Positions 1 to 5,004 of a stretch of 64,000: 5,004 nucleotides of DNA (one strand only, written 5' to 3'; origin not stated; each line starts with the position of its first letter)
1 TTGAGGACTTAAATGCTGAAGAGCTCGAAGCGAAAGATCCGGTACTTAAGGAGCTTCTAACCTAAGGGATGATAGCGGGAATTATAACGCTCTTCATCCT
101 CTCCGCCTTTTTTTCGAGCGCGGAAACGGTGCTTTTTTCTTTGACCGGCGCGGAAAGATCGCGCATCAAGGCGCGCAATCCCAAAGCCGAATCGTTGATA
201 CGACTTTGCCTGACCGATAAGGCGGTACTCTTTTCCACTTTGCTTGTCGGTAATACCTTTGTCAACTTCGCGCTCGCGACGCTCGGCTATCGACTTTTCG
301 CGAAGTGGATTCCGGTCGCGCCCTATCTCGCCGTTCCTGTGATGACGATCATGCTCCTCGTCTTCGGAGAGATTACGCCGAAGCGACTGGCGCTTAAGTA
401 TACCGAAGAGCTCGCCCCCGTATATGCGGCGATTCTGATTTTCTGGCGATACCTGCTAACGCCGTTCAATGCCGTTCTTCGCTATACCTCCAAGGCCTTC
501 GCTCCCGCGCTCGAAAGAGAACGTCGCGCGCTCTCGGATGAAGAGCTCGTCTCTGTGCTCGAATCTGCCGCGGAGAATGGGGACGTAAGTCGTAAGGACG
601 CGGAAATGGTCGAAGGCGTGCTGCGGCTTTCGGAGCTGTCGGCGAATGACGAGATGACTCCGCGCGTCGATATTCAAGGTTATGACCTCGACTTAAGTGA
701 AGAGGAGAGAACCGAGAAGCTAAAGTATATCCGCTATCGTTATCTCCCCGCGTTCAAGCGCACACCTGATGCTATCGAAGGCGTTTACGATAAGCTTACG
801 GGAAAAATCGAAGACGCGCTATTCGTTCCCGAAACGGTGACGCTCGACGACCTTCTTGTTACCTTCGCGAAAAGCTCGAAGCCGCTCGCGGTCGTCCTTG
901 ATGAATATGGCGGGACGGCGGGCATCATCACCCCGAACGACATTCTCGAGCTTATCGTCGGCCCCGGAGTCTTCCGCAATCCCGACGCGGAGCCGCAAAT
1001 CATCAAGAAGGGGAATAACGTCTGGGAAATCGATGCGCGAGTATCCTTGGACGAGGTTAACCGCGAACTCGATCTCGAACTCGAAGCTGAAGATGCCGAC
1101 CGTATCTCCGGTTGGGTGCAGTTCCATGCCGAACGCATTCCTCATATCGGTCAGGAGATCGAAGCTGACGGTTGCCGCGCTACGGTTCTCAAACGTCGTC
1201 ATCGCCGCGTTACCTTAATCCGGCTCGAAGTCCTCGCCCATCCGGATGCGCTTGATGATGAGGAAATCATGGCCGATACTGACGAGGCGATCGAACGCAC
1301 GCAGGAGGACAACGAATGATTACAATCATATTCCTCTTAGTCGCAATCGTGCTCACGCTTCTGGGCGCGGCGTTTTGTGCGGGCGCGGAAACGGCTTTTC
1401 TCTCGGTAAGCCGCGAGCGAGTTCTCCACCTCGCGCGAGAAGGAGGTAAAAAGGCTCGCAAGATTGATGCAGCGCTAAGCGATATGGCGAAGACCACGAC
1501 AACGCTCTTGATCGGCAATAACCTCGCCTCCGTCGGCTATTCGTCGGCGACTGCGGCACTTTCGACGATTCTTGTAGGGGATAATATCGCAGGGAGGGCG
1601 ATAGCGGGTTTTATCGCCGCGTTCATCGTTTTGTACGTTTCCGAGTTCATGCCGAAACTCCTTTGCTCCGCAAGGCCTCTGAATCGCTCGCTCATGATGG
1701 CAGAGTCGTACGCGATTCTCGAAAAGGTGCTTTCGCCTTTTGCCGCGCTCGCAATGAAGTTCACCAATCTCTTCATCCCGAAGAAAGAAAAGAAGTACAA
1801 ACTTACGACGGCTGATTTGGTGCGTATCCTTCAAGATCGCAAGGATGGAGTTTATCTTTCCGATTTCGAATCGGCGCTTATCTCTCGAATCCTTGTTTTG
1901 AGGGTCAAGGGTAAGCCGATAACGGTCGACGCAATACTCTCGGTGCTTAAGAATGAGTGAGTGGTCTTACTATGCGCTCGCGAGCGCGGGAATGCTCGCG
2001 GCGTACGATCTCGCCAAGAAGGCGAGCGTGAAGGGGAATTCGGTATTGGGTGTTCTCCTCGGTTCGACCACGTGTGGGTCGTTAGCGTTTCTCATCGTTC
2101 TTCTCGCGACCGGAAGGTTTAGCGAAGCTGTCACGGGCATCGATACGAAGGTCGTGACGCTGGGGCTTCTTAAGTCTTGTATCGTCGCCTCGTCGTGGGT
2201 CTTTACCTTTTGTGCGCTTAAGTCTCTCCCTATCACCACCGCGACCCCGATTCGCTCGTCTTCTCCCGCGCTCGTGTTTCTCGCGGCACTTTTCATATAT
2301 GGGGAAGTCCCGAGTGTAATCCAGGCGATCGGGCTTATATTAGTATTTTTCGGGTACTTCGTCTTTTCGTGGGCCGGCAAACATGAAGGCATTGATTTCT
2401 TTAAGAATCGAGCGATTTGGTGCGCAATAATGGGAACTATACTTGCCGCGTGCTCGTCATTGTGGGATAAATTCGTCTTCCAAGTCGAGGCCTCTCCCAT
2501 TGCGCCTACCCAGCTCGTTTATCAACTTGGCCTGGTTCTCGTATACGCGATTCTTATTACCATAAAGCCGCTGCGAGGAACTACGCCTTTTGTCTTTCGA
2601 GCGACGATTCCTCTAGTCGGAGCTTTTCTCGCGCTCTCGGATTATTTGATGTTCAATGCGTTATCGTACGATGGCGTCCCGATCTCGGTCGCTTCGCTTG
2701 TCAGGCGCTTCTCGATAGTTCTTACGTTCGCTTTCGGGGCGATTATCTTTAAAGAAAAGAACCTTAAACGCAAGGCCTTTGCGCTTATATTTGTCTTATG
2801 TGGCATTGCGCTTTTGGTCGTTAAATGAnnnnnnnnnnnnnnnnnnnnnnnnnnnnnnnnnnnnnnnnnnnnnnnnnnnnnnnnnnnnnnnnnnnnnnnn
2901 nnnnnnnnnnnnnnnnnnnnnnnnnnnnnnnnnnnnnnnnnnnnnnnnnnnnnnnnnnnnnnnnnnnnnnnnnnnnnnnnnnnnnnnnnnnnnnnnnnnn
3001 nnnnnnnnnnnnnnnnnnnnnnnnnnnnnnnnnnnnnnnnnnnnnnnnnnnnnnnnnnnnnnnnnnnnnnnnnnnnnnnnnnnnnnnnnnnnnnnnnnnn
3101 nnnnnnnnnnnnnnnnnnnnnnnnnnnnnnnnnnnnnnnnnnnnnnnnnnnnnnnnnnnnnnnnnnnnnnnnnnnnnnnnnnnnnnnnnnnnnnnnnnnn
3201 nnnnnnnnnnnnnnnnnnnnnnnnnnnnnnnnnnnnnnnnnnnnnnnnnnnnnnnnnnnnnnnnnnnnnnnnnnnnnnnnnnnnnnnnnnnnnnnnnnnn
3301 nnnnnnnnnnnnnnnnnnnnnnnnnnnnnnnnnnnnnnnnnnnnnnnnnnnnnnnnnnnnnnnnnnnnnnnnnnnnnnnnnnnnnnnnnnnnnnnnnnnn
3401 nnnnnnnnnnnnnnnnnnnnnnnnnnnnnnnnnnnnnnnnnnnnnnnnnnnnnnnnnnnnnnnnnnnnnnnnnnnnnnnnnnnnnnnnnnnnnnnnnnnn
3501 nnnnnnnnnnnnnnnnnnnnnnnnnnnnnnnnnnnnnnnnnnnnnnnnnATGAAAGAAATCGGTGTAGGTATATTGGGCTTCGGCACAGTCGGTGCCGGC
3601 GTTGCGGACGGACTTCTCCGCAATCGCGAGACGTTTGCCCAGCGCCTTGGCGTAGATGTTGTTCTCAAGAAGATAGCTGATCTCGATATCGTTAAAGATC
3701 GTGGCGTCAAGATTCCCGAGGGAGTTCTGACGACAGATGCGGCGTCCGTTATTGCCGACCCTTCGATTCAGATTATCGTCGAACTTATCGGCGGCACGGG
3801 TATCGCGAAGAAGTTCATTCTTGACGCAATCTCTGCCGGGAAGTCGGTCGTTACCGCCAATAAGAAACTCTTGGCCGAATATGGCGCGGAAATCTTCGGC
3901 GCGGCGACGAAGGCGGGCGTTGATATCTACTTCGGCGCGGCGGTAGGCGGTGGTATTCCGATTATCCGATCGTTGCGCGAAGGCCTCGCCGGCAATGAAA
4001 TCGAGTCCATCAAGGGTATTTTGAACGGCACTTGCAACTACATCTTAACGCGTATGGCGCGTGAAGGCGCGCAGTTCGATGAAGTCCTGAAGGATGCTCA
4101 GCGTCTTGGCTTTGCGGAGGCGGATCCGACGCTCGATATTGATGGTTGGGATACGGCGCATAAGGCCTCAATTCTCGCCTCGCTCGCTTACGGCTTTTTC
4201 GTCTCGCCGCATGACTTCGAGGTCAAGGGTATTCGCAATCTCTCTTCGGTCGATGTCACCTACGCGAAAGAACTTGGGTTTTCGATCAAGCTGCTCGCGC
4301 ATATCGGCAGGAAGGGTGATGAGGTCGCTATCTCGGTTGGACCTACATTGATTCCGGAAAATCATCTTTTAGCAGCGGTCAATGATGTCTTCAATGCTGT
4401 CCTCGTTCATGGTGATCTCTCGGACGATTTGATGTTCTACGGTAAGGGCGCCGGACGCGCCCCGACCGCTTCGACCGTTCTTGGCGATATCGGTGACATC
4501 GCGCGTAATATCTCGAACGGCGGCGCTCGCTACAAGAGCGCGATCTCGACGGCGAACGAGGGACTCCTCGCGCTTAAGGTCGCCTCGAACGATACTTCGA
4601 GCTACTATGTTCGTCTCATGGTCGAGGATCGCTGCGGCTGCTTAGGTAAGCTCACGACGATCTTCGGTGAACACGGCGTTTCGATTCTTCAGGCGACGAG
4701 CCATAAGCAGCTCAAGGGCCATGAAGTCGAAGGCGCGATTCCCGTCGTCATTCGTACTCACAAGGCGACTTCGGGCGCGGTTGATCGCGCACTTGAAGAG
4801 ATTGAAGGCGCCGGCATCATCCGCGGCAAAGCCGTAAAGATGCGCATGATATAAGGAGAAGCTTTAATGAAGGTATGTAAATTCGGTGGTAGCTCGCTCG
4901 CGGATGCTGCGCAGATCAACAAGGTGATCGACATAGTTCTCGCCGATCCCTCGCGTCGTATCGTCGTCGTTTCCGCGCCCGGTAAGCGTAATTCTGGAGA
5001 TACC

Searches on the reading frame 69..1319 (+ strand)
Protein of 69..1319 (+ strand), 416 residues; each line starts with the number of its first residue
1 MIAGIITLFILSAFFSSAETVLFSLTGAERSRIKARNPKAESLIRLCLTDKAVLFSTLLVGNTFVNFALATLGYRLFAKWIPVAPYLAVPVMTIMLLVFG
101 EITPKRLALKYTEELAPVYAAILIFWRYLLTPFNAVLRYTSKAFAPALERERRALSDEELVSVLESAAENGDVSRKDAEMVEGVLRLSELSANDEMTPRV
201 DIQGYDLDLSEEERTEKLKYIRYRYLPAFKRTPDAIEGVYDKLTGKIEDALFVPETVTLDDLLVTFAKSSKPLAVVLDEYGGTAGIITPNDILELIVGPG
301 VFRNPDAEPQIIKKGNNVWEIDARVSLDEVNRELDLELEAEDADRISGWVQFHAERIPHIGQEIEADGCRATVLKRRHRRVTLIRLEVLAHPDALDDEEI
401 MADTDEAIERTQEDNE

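Call 61: search_protein_families(library=pfam, proteins=[window:69-1319:+], max_evalue=0.00001)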
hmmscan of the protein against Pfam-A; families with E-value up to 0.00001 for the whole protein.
window:69-1319:+ (416 aa): 2 families
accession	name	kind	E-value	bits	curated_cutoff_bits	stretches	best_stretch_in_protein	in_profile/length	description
PF01595.25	CNNM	-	2.6e-35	122.2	28.4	1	5-175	3-179/181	Cyclin M transmembrane N-terminal domain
PF03471.22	CorC_HlyC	-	3e-17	62.8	27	1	313-388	2-79/81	Transporter associated domain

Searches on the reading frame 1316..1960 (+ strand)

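Call 61: search_protein_families(library=pfam, proteins=[window:1316-1960:+], max_evalue=0.00001)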
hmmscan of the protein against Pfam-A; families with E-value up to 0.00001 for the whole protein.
window:1316-1960:+ (214 aa): 1 family
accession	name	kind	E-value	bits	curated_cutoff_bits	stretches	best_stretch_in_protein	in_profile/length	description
PF01595.25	CNNM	-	1.4e-30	106.7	28.4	1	10-174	2-170/181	Cyclin M transmembrane N-terminal domain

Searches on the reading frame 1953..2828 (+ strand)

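Call 61: search_protein_families(library=pfam, proteins=[window:1953-2828:+], max_evalue=0.00001)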
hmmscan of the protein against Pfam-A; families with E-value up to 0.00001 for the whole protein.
window:1953-2828:+ (291 aa): 1 family
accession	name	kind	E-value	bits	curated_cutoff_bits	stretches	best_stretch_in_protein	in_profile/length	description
PF00892.27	EamA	-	3.9e-16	60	28.2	1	6-139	5-134/135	EamA-like transporter family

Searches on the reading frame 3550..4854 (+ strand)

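Call 61: search_protein_families(library=pfam, proteins=[window:3550-4854:+], max_evalue=0.00001)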
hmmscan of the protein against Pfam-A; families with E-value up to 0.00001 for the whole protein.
window:3550-4854:+ (434 aa): 3 families
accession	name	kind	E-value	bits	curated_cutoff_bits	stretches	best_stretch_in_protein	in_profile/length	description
PF00742.24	Homoserine_dh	-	4.9e-66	222.3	22.9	1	137-314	1-172/173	Homoserine dehydrogenase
PF03447.22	NAD_binding_3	-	7.9e-20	72.1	24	1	10-128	1-115/116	Homoserine dehydrogenase, NAD binding domain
PF01842.31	ACT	-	7.3e-06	26.1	27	0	352-419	1-65/66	ACT domain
